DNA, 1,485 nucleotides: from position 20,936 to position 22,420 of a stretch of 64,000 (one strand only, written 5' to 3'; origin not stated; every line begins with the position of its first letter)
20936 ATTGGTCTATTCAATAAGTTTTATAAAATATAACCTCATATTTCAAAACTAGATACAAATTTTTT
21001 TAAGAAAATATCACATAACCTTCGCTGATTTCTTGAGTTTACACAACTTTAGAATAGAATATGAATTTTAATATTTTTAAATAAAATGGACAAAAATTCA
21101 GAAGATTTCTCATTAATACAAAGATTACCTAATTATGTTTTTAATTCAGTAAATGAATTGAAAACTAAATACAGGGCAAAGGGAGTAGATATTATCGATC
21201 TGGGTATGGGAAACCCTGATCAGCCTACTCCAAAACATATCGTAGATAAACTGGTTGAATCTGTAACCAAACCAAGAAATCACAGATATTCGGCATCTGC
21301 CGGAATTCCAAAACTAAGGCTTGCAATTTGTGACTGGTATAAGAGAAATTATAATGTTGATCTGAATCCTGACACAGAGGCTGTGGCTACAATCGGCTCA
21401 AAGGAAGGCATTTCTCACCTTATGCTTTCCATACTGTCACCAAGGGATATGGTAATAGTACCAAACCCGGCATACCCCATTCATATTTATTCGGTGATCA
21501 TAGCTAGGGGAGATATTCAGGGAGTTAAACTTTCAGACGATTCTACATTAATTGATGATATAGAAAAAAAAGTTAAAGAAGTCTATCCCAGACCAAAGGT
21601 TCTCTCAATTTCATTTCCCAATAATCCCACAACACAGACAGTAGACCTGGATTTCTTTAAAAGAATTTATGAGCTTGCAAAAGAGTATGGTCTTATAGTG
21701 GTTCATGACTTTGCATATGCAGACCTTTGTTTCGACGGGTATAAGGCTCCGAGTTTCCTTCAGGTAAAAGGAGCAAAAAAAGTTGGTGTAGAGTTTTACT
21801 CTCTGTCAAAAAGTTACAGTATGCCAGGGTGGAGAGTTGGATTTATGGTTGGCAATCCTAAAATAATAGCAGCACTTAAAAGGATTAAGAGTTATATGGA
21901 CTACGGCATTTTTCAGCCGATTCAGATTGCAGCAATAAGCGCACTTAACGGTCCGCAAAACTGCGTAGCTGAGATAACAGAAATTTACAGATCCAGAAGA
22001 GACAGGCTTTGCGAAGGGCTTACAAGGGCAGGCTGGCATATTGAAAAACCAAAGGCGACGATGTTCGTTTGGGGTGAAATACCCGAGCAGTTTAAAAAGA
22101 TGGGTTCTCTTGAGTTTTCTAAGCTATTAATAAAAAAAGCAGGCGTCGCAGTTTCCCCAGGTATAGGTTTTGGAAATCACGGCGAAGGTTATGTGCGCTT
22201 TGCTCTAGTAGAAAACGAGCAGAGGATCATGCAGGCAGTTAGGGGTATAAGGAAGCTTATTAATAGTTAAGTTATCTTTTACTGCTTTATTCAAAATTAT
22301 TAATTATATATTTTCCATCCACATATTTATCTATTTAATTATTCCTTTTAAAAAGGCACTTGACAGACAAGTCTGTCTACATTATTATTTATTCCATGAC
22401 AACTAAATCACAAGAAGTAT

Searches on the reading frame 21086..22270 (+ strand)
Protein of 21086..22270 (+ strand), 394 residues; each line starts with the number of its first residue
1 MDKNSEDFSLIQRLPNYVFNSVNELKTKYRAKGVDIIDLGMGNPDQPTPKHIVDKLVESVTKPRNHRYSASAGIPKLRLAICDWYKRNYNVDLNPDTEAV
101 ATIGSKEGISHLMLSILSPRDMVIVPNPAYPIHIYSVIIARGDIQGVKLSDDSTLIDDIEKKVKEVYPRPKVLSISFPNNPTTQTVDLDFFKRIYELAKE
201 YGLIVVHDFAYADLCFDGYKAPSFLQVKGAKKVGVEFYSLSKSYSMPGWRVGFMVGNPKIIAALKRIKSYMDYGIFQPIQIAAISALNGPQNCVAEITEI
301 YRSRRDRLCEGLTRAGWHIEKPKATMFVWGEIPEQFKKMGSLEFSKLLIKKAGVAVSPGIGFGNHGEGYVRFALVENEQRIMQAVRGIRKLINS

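Call 29: find_encoding_contigs(protein=window:21086-22270:+, flank=10000, max_places=1)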
Protein window:21086-22270:+ (394 aa): 23 contigs read that carry it; 1 place shown.
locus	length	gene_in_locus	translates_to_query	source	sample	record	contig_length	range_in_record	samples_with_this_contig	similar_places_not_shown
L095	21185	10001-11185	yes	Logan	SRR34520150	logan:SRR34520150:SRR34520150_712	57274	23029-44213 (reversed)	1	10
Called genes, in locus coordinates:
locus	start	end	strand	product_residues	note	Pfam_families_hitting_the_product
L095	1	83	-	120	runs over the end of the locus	PF21157:DksA_N, PF01258:zf-dskA_traR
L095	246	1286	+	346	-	PF01008:IF-2B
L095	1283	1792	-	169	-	PF21157:DksA_N, PF01258:zf-dskA_traR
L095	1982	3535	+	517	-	PF00209:SNF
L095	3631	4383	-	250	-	PF05118:Asp_Arg_Hydrox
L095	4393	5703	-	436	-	PF01066:CDP-OH_P_transf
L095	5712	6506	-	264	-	PF00483:NTP_transferase, PF12804:NTP_transf_3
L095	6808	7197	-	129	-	PF02261:Asp_decarbox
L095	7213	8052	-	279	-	PF02569:Pantoate_ligase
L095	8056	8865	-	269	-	PF02548:Pantoate_transf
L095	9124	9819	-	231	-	PF03330:DPBB_1, PF05036:SPOR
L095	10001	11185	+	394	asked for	PF00155:Aminotran_1_2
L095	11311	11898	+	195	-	PF00440:TetR_N, PF16925:TetR_C_13 (weak)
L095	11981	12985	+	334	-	PF00561:Abhydrolase_1, PF12146:Hydrolase_4 (weak), PF12697:Abhydrolase_6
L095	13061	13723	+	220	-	PF07638:Sigma70_ECF (weak), PF04542:Sigma70_r2, PF04545:Sigma70_r4, PF08281:Sigma70_r4_2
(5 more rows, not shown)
